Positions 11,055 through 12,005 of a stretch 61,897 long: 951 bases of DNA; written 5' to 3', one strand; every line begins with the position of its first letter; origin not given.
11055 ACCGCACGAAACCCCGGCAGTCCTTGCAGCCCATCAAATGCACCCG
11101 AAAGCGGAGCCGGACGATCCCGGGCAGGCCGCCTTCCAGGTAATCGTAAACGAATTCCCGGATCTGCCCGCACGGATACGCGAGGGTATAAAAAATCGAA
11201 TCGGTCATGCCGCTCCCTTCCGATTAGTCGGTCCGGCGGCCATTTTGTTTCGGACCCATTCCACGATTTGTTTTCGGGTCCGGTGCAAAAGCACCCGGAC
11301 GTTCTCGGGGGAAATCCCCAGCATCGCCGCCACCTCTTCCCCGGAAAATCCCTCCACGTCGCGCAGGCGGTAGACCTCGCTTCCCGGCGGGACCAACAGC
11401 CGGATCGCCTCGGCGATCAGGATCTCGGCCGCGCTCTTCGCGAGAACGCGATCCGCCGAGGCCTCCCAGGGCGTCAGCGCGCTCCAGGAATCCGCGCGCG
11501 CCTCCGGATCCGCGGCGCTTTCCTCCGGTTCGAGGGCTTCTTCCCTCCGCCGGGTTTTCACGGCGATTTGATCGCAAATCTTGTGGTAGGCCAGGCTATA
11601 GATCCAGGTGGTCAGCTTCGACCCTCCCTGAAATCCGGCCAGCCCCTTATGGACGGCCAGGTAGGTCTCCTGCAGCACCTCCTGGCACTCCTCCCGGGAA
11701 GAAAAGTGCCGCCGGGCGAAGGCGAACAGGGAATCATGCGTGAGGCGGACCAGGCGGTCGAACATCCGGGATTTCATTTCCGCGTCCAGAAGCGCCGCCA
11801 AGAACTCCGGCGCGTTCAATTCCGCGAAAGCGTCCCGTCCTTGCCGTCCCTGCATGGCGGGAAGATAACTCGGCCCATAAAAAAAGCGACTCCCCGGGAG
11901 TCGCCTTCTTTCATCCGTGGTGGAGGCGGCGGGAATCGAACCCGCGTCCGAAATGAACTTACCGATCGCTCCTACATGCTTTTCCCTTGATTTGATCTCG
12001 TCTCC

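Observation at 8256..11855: MNIO (DUF692)-dependent RiPP metallophore operon with its own ECF sigma / zinc-finger anti-sigma pair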

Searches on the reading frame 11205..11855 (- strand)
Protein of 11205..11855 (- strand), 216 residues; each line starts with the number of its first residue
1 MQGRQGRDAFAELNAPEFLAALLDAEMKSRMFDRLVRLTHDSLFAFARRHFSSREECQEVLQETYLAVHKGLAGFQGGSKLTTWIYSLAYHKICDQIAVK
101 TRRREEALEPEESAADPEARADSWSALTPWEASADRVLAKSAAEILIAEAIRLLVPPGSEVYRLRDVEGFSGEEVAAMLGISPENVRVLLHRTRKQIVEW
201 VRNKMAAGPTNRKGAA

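Call 3: search_protein_families(library=pfam, proteins=[window:11205-11855:-], max_evalue=0.1)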
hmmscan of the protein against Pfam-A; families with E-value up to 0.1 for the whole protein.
window:11205-11855:- (216 aa): 11 families
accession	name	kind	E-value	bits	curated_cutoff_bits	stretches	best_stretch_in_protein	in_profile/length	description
PF08281.18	Sigma70_r4_2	-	5.3e-11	42.4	25.7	1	147-197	4-54/54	Sigma-70, region 4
PF04542.20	Sigma70_r2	-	2.7e-09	37.1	24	1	35-102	1-70/71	Sigma-70 region 2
PF04545.22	Sigma70_r4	-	1.5e-05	24.9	24.1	1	161-196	12-47/50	Sigma-70, region 4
PF22233.2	PhyR_sigma-like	-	9.2e-05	22.6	27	1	165-197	15-47/50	Response regulator PhyR, sigma-like domain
PF07638.17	Sigma70_ECF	-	0.0011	19.3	21.1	0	160-195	142-177/185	ECF sigma factor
PF02001.22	DUF134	-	0.0066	17.4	27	1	160-201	41-82/98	Protein of unknown function DUF134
PF22554.1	Chap-C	-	0.02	16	27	0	170-208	21-59/91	TY-Chap C-terminal domain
PF21235.4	UBA_ARI1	-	0.023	14.9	26.9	1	173-192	8-27/41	E3 ubiquitin-protein ligase ARIH1, UBA-like domain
PF04539.22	Sigma70_r3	-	0.027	15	25.3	1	173-195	24-46/78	Sigma-70 region 3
PF12728.13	HTH_17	-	0.052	14.3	27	0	173-192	5-24/51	Helix-turn-helix domain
PF13384.12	HTH_23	-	0.087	13.1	24.6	0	164-192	14-40/50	Homeodomain-like domain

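Call 5: search_protein_families(library=ncbifam, proteins=[window:11205-11855:-], max_evalue=0.1)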
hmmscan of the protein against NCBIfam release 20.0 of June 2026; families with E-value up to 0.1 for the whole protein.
window:11205-11855:- (216 aa): 80 families (the best 25 are shown)
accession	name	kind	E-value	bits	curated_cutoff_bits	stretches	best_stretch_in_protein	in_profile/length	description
NF008888.0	PRK11922.1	equivalog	5.8e-26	91.5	204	1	27-205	27-200/231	RNA polymerase sigma factor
TIGR02937.1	sigma70-ECF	superfamily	1.7e-23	83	42.9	1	32-199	3-163/165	sigma-70 family RNA polymerase sigma factor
NF058625.1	sigma_PG0214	equivalog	6.4e-20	71.5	130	1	27-205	1-165/170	GFO_1088 family ECF-type sigma factor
NF006089.0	PRK08241.1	subfamily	3.8e-19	68.9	240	1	25-203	17-205/343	RNA polymerase subunit sigma-70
NF009166.1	PRK12513.1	equivalog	9.4e-18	64.6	206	1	29-190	21-175/193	RNA polymerase sigma factor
NF009184.0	PRK12532.1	equivalog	9.1e-17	61.6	276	1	40-204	15-187/195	RNA polymerase sigma factor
TIGR02943.1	Sig70_famx1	hypoth_equivalog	3.5e-16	59.6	162.2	1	41-201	13-179/188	RNA polymerase sigma-70 factor, TIGR02943 family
TIGR02985.1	Sig70_bacteroi1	subfamily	6.1e-16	59.1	126.4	1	31-197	2-158/162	RNA polymerase sigma-70 factor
NF008892.0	PRK11924.2-1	equivalog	1.7e-15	57.2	291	1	39-198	25-190/203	RNA polymerase sigma factor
NF007225.0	PRK09643.1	equivalog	5.7e-15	55.5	190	1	14-205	13-186/204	RNA polymerase sigma factor SigM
TIGR02950.1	SigM_subfam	subfamily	6.1e-15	55.4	147.95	1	34-198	4-155/159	RNA polymerase sigma factor, SigM family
NF004113.0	PRK05602.1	equivalog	1.8e-14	53.9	208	1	28-203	43-203/211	RNA polymerase sigma factor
TIGR02960.1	SigX5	hypoth_equivalog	2.5e-14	53.2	264.75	1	32-202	7-191/322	RNA polymerase sigma-70 factor, TIGR02960 family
TIGR02939.1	RpoE_Sigma70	equivalog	4e-14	53.1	236.15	1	29-202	19-187/190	RNA polymerase sigma factor RpoE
NF009188.0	PRK12536.1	subfamily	1e-13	51.7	250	1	35-203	35-188/190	RNA polymerase sigma factor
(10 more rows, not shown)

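Call 23: find_related_loci(query=window:11205-11855:-, collection=genome_contigs, flank=6000)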
Query window:11205-11855:- (216 aa) in genome_contigs; peptide patterns used: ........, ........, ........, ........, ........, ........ (x = any residue, [..] = any of these).
113 stretches matched a pattern; 6 encode a relative of the query (tblastn E <= 1e-3); 6 distinct loci.
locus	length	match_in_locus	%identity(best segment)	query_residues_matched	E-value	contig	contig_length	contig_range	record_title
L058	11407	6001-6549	30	29-211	5e-22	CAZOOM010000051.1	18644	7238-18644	MAG TPA_asm: uncultured bacterium isolate SRP257259_co1_149 genome assembly, contig: NODE_3612_length_18644_cov_5.120286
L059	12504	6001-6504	31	41-216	3e-18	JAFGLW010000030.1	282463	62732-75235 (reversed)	MAG: candidate division CSSED10-310 bacterium isolate Zod_Metabat.419 k87_14282845, whole genome shotgun sequence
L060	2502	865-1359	31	32-205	2e-17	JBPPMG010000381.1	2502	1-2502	MAG: Thermoanaerobaculia bacterium isolate BIOS2019_out_097 k131_116963, whole genome shotgun sequence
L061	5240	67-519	31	32-197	1e-14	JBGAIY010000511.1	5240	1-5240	MAG: Myxococcaceae bacterium isolate MAG_MBR_H125.17 MBRH125-17_opera_contig_22744, whole genome shotgun sequence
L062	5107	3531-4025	32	32-205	4e-13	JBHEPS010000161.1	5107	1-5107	MAG: Thermoanaerobaculia bacterium isolate S6_bin.91.strict S6_NODE_161, whole genome shotgun sequence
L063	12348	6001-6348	32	55-182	3e-11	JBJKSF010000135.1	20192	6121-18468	MAG: Longimicrobiales bacterium isolate Bin_76 S1Ck127_1181801_flag_1_multi_34.0000_len_20192, whole genome shotgun sequ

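Call 35: find_homologous_proteins(query=window:11205-11855:-, max_evalue=1e-10)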
Query window:11205-11855:- (216 aa): 132 proteins with E <= 1e-10 among 1310 candidates; the best 120 are listed.
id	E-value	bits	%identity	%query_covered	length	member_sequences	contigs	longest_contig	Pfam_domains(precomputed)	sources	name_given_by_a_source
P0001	1.5e-136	471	100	100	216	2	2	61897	PF04545.23,PF04542.21,PF08281.19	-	-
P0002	7.2e-97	341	76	95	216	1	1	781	PF04545.23,PF04542.21,PF08281.19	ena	-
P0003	1.6e-85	304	68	100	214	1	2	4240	PF04545.23,PF04542.21,PF08281.19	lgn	-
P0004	3.3e-84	300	66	100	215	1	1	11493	PF04545.23,PF04542.21,PF08281.19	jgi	jgi:RNA polymerase sigma-70 factor (ECF subfamily)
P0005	5.6e-82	292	69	94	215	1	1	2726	PF04545.23,PF04542.21,PF08281.19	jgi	jgi:RNA polymerase sigma-70 factor (ECF subfamily)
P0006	2.4e-64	235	56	96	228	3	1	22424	PF04545.23,PF04542.21,PF08281.19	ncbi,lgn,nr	ncbi:MAG: polymerase, sigma-24 subunit, subfamily [Fibrobacteres bacterium]|nr:polymerase, sigma-24 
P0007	4.6e-64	234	53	98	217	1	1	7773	PF04545.23,PF04542.21,PF08281.19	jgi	jgi:RNA polymerase sigma-70 factor (ECF subfamily)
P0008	6.1e-64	234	54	95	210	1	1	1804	PF07638.18,PF04545.23,PF04542.21,PF08281.19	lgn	-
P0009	7.7e-64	233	54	98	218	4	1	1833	PF04542.21,PF08281.19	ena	-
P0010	8.5e-64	233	54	98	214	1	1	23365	PF04545.23,PF04542.21,PF08281.19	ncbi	-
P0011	1.2e-63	233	52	96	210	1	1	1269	PF07638.18,PF22233.3,PF04545.23,PF04542.21,PF08281.19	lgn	-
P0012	1.6e-63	232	55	97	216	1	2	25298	PF04545.23,PF04542.21,PF08281.19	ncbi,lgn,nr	ncbi:MAG: polymerase, sigma-24 subunit, subfamily [Fibrobacteres bacterium]|nr:polymerase, sigma-24 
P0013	2.6e-63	231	53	96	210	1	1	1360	PF07638.18,PF04545.23,PF04542.21,PF08281.19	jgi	jgi:RNA polymerase sigma-70 factor (ECF subfamily)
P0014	1.0e-62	230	53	95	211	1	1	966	PF22233.3,PF04545.23,PF04542.21,PF08281.19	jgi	jgi:RNA polymerase sigma-70 factor (ECF subfamily)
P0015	1.1e-62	229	53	93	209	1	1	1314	PF04545.23,PF04542.21,PF08281.19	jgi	jgi:RNA polymerase sigma-70 factor (ECF subfamily)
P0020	5.2e-62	227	57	92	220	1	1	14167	PF04545.23,PF04542.21,PF08281.19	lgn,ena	-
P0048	1.4e-58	216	53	94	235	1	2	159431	PF04545.23,PF04542.21,PF08281.19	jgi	jgi:RNA polymerase sigma-70 factor (ECF subfamily)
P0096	7.9e-47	178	47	92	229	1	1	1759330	PF07638.18,PF04545.23,PF04542.21,PF08281.19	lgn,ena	-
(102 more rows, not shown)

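Call 36: find_encoding_contigs(protein=P0004, flank=6000, max_places=2)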
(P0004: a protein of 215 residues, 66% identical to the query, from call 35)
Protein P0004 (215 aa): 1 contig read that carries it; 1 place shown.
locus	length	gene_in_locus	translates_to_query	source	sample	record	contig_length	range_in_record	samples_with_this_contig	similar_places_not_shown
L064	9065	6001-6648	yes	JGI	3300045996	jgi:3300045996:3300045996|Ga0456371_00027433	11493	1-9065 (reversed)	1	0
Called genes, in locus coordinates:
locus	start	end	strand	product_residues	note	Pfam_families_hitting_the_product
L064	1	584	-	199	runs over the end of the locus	PF13185:GAF_2, PF13492:GAF_3 (weak)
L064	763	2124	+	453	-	PF00072:Response_reg, PF00158:Sigma54_activat, PF14532:Sigma54_activ_2, PF07728:AAA_5 (faint), PF25601:AAA_lid_14, PF02954:HTH_8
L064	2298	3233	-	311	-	PF02470:MlaD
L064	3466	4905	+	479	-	PF00009:GTP_EFTU (weak), PF01926:MMR_HSR1, PF02421:FeoB_N, PF04548:AIG1, PF00009:GTP_EFTU, PF01926:MMR_HSR1, PF02421:FeoB_N, PF14714:KH_dom-like, +5 more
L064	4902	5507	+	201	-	PF02660:G3P_acyltransf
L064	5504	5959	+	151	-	PF13411:MerR_1, PF00376:MerR (weak)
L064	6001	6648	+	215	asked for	PF04542:Sigma70_r2, PF08281:Sigma70_r4_2, PF04545:Sigma70_r4 (weak)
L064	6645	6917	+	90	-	PF13490:zf-HC2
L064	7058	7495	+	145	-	PF07291:MauE (weak), PF04173:DoxD (faint), PF07681:DoxX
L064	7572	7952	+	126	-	-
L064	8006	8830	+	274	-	PF05114:MbnB_TglH_ChrH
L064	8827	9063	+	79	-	?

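Call 37: find_encoding_contigs(protein=P0003, flank=6000, max_places=2)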
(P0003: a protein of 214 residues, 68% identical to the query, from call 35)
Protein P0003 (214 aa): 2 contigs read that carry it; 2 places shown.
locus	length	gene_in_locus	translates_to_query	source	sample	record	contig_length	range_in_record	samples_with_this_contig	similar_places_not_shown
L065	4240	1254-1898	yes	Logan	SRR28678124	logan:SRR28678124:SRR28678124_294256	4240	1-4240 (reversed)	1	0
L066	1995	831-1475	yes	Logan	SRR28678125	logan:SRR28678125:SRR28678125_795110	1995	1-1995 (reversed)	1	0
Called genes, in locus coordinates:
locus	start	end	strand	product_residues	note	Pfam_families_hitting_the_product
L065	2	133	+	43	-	?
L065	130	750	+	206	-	PF02660:G3P_acyltransf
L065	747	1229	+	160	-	PF13411:MerR_1, PF00376:MerR (weak)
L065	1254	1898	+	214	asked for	PF04542:Sigma70_r2, PF08281:Sigma70_r4_2, PF04545:Sigma70_r4 (faint)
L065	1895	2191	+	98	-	PF13490:zf-HC2 (weak)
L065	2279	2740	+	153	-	PF07681:DoxX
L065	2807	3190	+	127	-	-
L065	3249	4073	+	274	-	PF05114:MbnB_TglH_ChrH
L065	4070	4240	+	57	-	?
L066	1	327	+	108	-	?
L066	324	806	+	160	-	PF13411:MerR_1, PF00376:MerR (weak)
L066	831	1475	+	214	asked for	PF04542:Sigma70_r2, PF08281:Sigma70_r4_2, PF04545:Sigma70_r4 (faint)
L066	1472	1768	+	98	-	PF13490:zf-HC2 (weak)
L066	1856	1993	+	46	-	?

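Call 38: find_encoding_contigs(protein=P0006, flank=6000, max_places=2)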
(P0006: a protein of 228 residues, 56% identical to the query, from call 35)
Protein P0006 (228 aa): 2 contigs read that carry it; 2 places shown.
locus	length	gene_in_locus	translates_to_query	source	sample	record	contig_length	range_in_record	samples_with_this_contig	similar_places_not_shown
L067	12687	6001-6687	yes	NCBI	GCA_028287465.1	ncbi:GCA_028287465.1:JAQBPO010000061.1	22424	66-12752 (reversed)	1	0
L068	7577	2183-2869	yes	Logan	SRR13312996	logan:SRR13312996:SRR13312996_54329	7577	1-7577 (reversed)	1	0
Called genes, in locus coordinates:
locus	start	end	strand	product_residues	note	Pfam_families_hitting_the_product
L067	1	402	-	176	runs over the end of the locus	-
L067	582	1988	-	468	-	PF00072:Response_reg, PF00158:Sigma54_activat, PF14532:Sigma54_activ_2, PF07724:AAA_2 (weak), PF25601:AAA_lid_14, PF02954:HTH_8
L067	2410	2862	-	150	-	PF01814:Hemerythrin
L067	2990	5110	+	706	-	PF00999:Na_H_Exchanger, PF02080:TrkA_C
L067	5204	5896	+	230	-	-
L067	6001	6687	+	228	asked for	PF04542:Sigma70_r2, PF08281:Sigma70_r4_2, PF04545:Sigma70_r4 (weak)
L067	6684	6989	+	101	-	PF13490:zf-HC2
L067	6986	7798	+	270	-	PF04784:DUF547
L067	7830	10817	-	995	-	PF18339:Tudor_1_RapA, PF18337:Tudor_RapA, PF00176:SNF2-rel_dom, PF04851:ResIII, PF00270:DEAD (weak), PF00271:Helicase_C, PF12137:RapA_C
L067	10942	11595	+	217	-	PF01370:Epimerase, PF05368:NmrA (weak), PF13460:NAD_binding_10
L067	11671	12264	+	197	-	PF00440:TetR_N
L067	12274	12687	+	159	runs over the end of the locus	PF00083:Sugar_tr, PF07690:MFS_1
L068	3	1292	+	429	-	?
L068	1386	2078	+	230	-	-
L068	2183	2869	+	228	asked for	PF04542:Sigma70_r2, PF08281:Sigma70_r4_2, PF04545:Sigma70_r4 (weak)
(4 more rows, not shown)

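Call 45: find_encoding_contigs(protein=P0020, flank=5000, max_places=1)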
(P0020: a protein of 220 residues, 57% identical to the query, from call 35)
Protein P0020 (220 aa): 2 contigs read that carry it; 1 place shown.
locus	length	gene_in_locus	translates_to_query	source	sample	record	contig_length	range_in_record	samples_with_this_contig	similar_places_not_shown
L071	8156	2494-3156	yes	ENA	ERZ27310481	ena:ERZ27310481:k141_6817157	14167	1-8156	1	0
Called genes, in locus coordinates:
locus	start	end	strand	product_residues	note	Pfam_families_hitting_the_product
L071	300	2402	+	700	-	PF00999:Na_H_Exchanger, PF02080:TrkA_C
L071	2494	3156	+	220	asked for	PF04542:Sigma70_r2, PF08281:Sigma70_r4_2, PF04545:Sigma70_r4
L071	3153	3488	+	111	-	PF13490:zf-HC2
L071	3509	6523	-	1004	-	PF18339:Tudor_1_RapA, PF18337:Tudor_RapA, PF00176:SNF2-rel_dom, PF00270:DEAD (weak), PF04851:ResIII, PF00271:Helicase_C, PF12137:RapA_C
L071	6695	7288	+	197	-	PF00440:TetR_N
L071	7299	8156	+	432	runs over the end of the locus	PF00083:Sugar_tr, PF07690:MFS_1, PF13347:MFS_2 (weak), PF07690:MFS_1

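Call 46: find_encoding_contigs(protein=P0012, flank=5000, max_places=1)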
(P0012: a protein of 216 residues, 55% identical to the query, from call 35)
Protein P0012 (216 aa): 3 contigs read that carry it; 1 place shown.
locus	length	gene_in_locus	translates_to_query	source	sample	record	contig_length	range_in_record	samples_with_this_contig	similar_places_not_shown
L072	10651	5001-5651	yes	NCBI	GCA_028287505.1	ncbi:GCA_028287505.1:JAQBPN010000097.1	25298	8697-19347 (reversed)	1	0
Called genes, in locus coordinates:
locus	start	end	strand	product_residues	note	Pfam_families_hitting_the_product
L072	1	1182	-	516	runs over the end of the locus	PF00072:Response_reg, PF00158:Sigma54_activat, PF14532:Sigma54_activ_2, PF25601:AAA_lid_14, PF02954:HTH_8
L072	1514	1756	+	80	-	-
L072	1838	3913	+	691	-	PF00999:Na_H_Exchanger, PF02080:TrkA_C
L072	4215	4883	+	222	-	PF01738:DLH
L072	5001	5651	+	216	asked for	PF04542:Sigma70_r2, PF08281:Sigma70_r4_2, PF04545:Sigma70_r4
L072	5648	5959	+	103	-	PF13490:zf-HC2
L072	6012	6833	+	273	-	PF04784:DUF547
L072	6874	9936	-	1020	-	PF18339:Tudor_1_RapA, PF18337:Tudor_RapA, PF00176:SNF2-rel_dom, PF00270:DEAD (weak), PF04851:ResIII, PF00271:Helicase_C, PF12137:RapA_C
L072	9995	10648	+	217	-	PF01370:Epimerase, PF05368:NmrA (weak), PF07993:NAD_binding_4 (faint), PF13460:NAD_binding_10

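Call 47: find_encoding_contigs(protein=P0048, flank=5000, max_places=1)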
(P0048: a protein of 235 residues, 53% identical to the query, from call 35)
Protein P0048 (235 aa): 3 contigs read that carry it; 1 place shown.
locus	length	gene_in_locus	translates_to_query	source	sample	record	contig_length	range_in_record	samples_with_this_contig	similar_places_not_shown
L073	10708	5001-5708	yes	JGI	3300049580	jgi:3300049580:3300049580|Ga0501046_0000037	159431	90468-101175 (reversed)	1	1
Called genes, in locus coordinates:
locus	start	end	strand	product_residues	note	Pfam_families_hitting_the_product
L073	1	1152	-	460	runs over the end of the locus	PF00072:Response_reg, PF07728:AAA_5 (faint), PF00158:Sigma54_activat, PF14532:Sigma54_activ_2, PF25601:AAA_lid_14, PF02954:HTH_8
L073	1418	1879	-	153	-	PF01814:Hemerythrin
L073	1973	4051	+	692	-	PF00999:Na_H_Exchanger, PF02080:TrkA_C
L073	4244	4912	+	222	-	PF01738:DLH (weak)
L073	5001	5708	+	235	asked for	PF04542:Sigma70_r2, PF08281:Sigma70_r4_2, PF04545:Sigma70_r4 (weak)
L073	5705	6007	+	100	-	PF13490:zf-HC2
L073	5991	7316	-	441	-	-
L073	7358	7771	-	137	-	-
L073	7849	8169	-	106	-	-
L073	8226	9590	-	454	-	-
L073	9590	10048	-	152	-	-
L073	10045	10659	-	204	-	-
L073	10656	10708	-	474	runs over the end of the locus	PF05137:PilN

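Call 48: find_encoding_contigs(protein=P0096, flank=5000, max_places=1)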
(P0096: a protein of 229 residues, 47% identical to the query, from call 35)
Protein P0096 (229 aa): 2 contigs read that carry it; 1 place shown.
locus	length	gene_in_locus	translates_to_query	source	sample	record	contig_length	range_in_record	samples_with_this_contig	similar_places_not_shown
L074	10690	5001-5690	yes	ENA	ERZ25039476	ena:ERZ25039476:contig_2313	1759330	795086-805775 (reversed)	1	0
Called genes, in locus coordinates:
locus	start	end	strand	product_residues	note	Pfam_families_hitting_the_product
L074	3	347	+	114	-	-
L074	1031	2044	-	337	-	PF00561:Abhydrolase_1, PF12697:Abhydrolase_6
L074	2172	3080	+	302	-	PF00126:HTH_1, PF03466:LysR_substrate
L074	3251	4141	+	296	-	PF02156:Glyco_hydro_26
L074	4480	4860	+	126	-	-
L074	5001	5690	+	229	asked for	PF07638:Sigma70_ECF (weak), PF04542:Sigma70_r2, PF04545:Sigma70_r4 (weak), PF08281:Sigma70_r4_2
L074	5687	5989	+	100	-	PF13490:zf-HC2 (weak)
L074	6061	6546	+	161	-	PF07992:Pyr_redox_2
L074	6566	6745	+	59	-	PF14697:Fer4_21 (weak), PF12838:Fer4_7 (weak), PF00037:Fer4 (weak), PF12837:Fer4_6 (weak)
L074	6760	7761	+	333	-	-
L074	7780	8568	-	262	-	PF04116:FA_hydroxylase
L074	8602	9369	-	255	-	-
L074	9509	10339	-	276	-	PF00688:TGFb_propeptide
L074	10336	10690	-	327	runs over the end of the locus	PF04055:Radical_SAM, PF12345:DUF3641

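Call 58: search_protein_families(library=pfam, proteins=[L064:7572-7952:+], max_evalue=10)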
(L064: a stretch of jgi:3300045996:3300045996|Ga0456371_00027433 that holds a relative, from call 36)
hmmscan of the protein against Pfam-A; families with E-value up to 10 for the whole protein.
L064:7572-7952:+ (126 aa): 0 families

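Call 59: search_protein_families(library=ncbifam, proteins=[L064:7572-7952:+, L065:2807-3190:+], max_evalue=0.01)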
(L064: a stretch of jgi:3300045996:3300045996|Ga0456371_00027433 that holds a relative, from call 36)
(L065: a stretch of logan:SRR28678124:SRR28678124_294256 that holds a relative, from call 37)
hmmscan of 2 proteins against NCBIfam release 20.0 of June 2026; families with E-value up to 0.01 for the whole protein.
L064:7572-7952:+ (126 aa): 1 family
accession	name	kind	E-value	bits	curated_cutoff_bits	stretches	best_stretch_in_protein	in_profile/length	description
NF050166.1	Cu_RiPP_BufA2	equivalog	3.4e-10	40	60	1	10-94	2-74/79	BufA2 family periplasmic bufferin-type metallophore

L065:2807-3190:+ (127 aa): 1 family
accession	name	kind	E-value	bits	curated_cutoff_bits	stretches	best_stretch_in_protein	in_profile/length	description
NF050166.1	Cu_RiPP_BufA2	equivalog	3.1e-09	36.9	60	2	60-95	39-74/79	BufA2 family periplasmic bufferin-type metallophore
